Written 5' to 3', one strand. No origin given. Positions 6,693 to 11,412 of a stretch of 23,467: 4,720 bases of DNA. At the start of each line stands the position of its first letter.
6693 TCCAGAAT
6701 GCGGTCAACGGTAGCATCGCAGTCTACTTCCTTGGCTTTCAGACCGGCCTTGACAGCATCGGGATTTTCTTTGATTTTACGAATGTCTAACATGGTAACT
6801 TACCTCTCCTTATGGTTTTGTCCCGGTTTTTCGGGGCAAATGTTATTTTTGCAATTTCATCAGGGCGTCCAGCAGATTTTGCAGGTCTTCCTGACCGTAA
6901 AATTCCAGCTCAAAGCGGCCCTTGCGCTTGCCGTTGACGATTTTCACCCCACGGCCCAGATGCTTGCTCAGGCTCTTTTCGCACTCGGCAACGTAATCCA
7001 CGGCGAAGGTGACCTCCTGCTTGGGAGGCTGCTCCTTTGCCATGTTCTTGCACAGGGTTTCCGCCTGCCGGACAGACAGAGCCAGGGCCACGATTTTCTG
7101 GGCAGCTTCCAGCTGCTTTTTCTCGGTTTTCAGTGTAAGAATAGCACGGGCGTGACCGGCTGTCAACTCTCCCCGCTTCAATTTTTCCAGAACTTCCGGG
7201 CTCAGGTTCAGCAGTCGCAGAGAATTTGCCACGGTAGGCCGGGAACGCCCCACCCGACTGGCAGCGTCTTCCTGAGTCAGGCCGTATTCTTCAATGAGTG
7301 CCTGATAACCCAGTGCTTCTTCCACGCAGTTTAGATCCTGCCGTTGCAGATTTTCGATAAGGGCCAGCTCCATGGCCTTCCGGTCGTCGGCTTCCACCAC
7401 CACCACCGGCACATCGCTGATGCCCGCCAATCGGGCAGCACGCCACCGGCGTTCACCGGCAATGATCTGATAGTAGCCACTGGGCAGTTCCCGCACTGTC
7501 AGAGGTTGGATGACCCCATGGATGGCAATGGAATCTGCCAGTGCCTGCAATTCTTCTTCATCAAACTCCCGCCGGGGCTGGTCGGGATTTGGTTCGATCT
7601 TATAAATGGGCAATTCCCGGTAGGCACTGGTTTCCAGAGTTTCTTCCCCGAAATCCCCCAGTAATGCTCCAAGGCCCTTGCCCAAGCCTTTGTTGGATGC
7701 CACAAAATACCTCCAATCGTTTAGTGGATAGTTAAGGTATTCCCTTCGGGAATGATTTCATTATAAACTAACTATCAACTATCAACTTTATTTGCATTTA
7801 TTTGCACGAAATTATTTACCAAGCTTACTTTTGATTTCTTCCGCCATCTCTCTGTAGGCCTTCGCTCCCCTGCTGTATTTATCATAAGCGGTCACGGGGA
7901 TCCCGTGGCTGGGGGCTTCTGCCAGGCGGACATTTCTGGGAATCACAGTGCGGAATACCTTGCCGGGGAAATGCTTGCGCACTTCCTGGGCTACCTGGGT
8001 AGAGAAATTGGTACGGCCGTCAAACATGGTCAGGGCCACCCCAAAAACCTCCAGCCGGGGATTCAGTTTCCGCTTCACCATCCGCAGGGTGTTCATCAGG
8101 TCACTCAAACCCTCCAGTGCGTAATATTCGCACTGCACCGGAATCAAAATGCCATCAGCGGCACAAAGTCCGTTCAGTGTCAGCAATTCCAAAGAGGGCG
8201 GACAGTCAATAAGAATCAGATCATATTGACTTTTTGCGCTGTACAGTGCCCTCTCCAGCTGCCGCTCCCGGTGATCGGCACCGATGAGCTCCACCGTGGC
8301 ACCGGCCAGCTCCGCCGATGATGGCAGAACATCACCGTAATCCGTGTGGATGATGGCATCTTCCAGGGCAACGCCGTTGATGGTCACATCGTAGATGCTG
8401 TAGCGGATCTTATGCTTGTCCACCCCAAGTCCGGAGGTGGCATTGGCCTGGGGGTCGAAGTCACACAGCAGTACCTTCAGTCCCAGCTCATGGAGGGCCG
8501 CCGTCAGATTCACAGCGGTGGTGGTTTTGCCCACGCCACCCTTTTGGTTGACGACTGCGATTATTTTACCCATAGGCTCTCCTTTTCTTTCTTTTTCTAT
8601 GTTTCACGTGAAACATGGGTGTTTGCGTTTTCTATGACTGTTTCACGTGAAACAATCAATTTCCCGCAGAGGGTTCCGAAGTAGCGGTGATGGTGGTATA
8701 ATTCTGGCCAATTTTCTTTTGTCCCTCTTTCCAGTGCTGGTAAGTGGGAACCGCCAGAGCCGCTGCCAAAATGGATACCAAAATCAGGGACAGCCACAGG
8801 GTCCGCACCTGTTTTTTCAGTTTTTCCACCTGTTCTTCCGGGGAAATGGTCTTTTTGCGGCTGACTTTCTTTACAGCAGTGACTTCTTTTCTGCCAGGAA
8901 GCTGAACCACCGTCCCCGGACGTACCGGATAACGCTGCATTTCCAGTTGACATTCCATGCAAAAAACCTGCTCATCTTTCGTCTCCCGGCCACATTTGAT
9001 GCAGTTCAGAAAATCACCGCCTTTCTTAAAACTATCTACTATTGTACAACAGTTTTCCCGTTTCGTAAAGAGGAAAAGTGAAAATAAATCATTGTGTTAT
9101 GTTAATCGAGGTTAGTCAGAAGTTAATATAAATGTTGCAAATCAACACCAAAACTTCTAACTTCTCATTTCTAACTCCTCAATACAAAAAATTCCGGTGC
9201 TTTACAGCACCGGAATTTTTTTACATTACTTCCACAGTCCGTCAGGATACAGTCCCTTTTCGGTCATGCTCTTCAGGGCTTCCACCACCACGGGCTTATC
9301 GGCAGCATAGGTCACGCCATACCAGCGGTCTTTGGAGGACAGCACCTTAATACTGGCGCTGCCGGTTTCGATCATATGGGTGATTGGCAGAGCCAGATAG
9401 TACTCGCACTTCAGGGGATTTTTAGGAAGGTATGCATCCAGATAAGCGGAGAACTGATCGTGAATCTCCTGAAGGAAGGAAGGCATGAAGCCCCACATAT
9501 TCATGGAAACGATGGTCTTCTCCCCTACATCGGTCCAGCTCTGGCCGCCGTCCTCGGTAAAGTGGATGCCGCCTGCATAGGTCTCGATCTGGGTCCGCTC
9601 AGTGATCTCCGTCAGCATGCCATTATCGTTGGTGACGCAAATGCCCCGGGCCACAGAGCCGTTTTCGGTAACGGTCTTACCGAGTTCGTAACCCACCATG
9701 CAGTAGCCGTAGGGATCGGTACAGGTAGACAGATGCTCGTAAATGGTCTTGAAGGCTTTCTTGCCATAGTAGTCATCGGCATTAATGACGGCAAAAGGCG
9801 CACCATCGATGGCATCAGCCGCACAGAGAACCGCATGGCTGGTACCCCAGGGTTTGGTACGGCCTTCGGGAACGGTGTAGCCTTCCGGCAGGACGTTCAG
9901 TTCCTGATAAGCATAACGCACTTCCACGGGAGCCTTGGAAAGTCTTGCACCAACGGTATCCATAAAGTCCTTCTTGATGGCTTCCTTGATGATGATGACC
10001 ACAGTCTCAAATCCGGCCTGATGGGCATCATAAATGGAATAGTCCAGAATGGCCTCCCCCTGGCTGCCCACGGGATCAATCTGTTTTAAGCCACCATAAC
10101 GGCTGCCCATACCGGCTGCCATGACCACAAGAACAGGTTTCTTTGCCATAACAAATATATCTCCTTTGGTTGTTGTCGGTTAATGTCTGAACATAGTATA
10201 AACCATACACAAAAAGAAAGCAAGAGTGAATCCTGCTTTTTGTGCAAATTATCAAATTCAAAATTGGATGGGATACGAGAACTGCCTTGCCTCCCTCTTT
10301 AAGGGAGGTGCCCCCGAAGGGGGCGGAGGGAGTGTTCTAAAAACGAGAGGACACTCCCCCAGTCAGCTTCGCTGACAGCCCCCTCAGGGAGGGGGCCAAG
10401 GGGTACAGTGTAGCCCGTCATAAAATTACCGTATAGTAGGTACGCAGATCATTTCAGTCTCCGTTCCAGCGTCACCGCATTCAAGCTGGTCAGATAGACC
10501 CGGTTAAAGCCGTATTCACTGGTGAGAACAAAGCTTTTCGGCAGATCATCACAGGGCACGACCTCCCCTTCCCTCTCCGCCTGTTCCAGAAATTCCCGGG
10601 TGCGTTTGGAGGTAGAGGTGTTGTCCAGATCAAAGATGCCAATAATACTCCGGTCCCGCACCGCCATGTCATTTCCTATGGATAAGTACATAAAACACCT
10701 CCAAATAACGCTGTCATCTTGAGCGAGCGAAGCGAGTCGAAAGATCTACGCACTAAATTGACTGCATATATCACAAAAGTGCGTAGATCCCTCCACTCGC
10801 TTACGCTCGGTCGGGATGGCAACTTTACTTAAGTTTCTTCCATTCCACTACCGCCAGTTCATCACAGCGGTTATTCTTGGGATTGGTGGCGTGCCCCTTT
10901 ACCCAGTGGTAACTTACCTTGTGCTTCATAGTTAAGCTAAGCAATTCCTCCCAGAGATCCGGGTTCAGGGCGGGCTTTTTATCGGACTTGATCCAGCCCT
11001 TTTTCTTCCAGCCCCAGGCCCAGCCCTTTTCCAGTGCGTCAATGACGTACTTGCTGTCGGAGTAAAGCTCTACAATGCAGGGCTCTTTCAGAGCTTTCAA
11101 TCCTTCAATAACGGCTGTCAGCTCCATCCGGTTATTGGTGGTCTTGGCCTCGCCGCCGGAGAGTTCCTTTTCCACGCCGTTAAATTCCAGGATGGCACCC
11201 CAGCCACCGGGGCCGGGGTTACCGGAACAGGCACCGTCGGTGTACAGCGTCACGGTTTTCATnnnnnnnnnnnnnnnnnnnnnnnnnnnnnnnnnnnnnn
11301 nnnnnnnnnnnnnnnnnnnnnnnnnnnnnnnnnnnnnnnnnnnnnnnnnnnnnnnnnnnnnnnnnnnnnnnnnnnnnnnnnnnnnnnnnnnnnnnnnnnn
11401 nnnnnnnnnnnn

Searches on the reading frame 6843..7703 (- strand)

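Call 8: search_protein_families(library=pfam, proteins=[window:6843-7703:-])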
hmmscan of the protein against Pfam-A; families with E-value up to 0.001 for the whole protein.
window:6843-7703:- (286 aa): 4 families
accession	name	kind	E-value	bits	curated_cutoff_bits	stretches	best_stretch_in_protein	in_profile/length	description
PF17762.8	HTH_ParB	-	1.3e-36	125.2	22.6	1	122-222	1-101/102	ParB HTH domain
PF02195.25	ParB_N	-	3.9e-34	117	26.3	1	29-120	4-95/95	ParB N-terminal domain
PF20432.4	Xre-like-HTH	-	0.00037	21.2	25.8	0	135-177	17-60/63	Antitoxin Xre-like helix-turn-helix domain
PF23552.2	ParB_C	-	0.00064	19.6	23.8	0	238-280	5-48/50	ParB dimerisation domain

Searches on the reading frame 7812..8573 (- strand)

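Call 8: search_protein_families(library=pfam, proteins=[window:7812-8573:-])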
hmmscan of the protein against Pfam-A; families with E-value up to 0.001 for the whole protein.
window:7812-8573:- (253 aa): 7 families
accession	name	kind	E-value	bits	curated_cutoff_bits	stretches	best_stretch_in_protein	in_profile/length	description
PF13614.12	AAA_31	-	3.8e-64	216.3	27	1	3-176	2-177/177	AAA domain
PF01656.29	CbiA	-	5.9e-29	101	25.4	1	5-227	1-125/125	CobQ/CobB/MinD/ParA nucleotide binding domain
PF09140.17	MipZ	-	2.5e-11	43.8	20.7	1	4-42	2-40/262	ATPase MipZ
PF10609.15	ParA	-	7.3e-11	42.4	27.1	1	3-40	4-41/246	NUBPL iron-transfer P-loop NTPase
PF00142.24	Fer4_NifH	-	8.7e-11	42.2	25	1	8-49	5-46/271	4Fe-4S iron sulfur cluster binding proteins, NifH/frxC family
PF06564.18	CBP_BcsQ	-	3e-10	40.5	21.3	1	4-244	3-230/234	Cellulose biosynthesis protein BcsQ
PF02374.21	ArsA_ATPase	-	1.9e-05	24.5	24.3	1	7-44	5-42/305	Anion-transporting ATPase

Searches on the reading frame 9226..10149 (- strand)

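Call 8: search_protein_families(library=pfam, proteins=[window:9226-10149:-])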
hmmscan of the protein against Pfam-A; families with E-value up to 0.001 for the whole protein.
window:9226-10149:- (307 aa): 1 family
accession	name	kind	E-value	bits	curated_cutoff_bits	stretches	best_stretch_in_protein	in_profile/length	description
PF12804.13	NTP_transf_3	-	9e-06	26.4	27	1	8-124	2-94/160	MobA-like NTP transferase domain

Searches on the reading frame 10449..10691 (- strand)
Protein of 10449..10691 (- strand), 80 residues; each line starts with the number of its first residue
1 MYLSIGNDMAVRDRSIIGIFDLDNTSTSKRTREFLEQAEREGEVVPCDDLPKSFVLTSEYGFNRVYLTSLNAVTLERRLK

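Call 9: search_protein_families(library=pfam, proteins=[window:10449-10691:-])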
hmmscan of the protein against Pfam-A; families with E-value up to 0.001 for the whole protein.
window:10449-10691:- (80 aa): 1 family
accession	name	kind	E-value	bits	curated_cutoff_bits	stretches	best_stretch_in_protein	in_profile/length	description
PF04025.18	RemA-like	-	8.2e-06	26.3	26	1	3-79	2-73/73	Extracellular matrix regulatory protein A-like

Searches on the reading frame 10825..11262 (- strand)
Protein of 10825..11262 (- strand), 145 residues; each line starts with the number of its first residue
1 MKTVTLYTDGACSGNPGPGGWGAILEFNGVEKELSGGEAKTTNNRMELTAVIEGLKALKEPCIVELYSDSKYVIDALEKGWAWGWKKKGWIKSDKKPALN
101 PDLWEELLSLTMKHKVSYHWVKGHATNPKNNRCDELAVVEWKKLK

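Call 9: search_protein_families(library=pfam, proteins=[window:10825-11262:-])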
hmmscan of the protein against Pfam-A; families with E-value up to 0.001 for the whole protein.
window:10825-11262:- (145 aa): 1 family
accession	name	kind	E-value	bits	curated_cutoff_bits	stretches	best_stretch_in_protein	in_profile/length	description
PF00075.30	RNase_H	-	1.4e-44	152.2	25.8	1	2-138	2-137/141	RNase H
